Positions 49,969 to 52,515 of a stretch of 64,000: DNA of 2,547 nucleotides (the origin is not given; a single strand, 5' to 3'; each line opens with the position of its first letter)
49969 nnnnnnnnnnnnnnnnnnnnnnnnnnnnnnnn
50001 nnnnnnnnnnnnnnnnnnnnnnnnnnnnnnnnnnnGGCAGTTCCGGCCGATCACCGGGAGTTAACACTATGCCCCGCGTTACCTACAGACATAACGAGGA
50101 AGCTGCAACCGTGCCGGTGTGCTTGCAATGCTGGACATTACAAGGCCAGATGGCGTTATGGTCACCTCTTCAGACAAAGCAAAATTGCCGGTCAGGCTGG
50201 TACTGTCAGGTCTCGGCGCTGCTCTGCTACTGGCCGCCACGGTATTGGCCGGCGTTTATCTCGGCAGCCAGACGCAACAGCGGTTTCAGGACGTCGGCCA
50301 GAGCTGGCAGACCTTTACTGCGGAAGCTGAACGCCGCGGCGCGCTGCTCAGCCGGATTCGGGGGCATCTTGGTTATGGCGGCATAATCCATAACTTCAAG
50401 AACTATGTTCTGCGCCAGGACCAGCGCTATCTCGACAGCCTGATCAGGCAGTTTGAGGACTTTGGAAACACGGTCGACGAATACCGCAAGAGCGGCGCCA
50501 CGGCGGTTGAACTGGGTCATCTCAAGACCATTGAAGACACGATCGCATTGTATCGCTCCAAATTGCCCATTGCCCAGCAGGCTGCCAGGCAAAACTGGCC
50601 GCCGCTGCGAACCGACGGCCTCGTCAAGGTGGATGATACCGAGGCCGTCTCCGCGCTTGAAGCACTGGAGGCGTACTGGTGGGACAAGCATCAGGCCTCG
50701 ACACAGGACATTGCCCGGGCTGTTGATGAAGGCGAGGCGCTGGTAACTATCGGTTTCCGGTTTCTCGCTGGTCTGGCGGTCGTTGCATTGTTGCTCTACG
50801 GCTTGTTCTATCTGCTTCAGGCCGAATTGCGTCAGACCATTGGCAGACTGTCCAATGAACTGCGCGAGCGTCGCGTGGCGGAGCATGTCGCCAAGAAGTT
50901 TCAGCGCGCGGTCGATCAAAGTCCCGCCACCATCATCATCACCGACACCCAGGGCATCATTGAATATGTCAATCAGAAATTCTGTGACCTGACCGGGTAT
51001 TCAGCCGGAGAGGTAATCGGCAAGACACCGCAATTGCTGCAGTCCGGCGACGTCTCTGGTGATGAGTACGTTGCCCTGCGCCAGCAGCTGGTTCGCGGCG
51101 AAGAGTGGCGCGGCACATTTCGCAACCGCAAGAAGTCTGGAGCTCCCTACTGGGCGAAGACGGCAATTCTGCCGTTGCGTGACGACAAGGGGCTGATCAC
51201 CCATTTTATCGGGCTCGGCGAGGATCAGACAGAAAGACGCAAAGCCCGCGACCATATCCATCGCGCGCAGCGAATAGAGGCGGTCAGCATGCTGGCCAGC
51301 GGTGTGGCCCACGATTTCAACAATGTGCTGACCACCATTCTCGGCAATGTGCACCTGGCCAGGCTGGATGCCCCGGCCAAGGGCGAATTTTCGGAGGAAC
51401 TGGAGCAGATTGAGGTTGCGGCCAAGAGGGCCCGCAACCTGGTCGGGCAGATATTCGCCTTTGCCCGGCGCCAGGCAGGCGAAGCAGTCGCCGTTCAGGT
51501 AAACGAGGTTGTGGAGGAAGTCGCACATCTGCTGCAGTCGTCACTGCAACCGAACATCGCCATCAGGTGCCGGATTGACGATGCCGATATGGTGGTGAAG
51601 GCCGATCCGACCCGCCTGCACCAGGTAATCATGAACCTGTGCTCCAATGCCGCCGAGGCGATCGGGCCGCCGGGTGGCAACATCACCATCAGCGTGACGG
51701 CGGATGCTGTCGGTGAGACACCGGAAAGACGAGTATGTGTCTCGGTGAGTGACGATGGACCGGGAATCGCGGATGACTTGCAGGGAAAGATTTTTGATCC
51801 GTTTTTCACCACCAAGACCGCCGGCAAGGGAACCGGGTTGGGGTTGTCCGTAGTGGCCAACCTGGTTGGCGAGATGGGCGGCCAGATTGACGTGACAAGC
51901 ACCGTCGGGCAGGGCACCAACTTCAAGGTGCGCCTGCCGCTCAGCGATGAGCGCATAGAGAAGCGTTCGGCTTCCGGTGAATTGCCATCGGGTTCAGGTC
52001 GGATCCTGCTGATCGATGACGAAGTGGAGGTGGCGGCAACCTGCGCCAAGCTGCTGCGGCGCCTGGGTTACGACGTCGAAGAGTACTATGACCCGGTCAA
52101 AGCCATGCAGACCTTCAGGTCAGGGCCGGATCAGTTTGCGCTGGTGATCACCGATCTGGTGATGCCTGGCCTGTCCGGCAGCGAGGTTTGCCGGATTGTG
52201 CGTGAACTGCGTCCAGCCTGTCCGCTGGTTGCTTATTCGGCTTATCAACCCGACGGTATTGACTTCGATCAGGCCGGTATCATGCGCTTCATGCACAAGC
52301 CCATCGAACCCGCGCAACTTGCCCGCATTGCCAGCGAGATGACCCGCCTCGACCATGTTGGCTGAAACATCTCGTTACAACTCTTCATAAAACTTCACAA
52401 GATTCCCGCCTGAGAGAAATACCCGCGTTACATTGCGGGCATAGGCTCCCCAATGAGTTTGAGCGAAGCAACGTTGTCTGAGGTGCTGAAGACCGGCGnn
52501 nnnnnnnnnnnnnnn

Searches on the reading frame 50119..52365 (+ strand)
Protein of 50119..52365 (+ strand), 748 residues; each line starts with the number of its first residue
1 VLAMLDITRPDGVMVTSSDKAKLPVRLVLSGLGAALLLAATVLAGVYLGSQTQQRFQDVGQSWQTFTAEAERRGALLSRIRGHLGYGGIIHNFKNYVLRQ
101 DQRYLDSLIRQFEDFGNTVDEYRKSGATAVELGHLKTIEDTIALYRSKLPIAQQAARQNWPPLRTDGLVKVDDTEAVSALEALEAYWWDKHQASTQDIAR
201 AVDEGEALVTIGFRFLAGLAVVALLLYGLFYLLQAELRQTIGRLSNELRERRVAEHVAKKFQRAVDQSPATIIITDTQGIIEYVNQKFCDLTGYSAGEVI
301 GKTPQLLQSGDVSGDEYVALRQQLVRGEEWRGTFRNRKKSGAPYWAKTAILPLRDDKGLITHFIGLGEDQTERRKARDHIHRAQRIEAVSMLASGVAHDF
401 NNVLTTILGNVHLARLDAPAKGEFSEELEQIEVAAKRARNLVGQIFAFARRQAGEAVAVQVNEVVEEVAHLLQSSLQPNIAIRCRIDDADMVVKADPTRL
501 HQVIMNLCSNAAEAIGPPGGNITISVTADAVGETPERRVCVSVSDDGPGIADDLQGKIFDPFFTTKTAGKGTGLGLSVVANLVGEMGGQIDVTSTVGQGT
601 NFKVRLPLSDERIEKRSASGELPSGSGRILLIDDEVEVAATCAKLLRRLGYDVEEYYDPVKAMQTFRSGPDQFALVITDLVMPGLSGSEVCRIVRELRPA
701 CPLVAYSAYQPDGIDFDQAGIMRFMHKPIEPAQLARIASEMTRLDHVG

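Call 12: search_protein_families(library=pfam, proteins=[window:50119-52365:+])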
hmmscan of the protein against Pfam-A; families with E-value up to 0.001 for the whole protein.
window:50119-52365:+ (748 aa): 8 families
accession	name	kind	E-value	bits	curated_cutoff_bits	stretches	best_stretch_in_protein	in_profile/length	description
PF02518.31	HATPase_c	-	3.7e-29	101.8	26.4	1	496-609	2-110/111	Histidine kinase-, DNA gyrase B-, and HSP90-like ATPase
PF13426.13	PAS_9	-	9.3e-19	68.1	27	1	271-372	3-103/103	PAS domain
PF00989.32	PAS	-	1.9e-17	63.7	22.6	1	260-369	2-112/113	PAS fold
PF00072.30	Response_reg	-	1.5e-16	61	30.2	1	629-736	1-108/111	Response regulator receiver domain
PF08448.16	PAS_4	-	1.2e-14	54.9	23.1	1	265-374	1-109/110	PAS fold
PF13188.13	PAS_8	-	1.2e-09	38.2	21.8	1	260-311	2-54/65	PAS domain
PF00512.31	HisKA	-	1.7e-09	38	26.9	1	390-454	3-66/66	His Kinase A (phospho-acceptor) domain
PF08447.18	PAS_3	-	1.9e-08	34.9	25.6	1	282-365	2-87/89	PAS fold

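Call 72: search_protein_families(library=ncbifam, proteins=[window:50119-52365:+], max_evalue=0.00001)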
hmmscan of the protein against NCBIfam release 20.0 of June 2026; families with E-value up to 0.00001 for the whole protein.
window:50119-52365:+ (748 aa): 104 families (the best 25 are shown)
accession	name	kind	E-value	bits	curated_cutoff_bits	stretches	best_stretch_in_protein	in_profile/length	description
NF010411.0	PRK13837.1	equivalog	2.3e-83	280.6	647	1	359-737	420-807/828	two-component system VirA-like sensor kinase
NF010076.0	PRK13557.1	subfamily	3.2e-82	276.7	631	1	247-736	18-527/540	histidine kinase famiy protein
NF046020.1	HisKinCckABruc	equivalog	3.1e-73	247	1000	1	369-741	460-866/868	cell cycle histidine kinase CckA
NF046026.1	HisKinCckACaul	equivalog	6.6e-66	222.8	1000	1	369-735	282-669/678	cell cycle histidine kinase CckA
NF052574.1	HisKinEspCMyxo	equivalog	1.3e-61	208.8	1200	1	273-735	298-776/785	serine histidine kinase EspC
NF052573.1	HisKinEspAMyxo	equivalog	3.2e-56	190.8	1400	1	249-734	244-742/755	serine histidine kinase EspA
NF008468.0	PRK11360.1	equivalog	4.1e-56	190.6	646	1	267-611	276-611/616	two-component system sensor histidine kinase AtoS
NF008302.0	PRK11091.1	equivalog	1.2e-46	159.4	838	1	235-742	127-643/779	aerobic respiration two-component sensor histidine kinase ArcB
NF007688.0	PRK10364.1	equivalog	3.1e-46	158.1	479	1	371-614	222-457/460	two-component system sensor histidine kinase ZraS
TIGR02956.1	TMAO_torS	equivalog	1.4e-41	142.6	676.5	1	368-737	445-815/967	TMAO reductase system sensor histidine kinase/response regulator TorS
TIGR02938.1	nifL_nitrog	equivalog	1.9e-39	135.6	242.45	2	260-390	5-136/494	nitrogen fixation negative regulator NifL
NF011874.0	PRK15347.1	equivalog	1.1e-35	122.9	852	2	479-612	492-618/921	two component system sensor kinase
NF041880.1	EPS_EpsF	equivalog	1.1e-34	119.7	900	1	230-607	116-492/492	response regulator EpsF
NF008543.0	PRK11466.1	equivalog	2.5e-32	111.7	982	1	371-737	428-793/914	TMAO reductase system sensor histidine kinase/response regulator TorS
NF046044.1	PnpS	equivalog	3.3e-32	112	400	1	236-607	31-390/390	two-component system histidine kinase PnpS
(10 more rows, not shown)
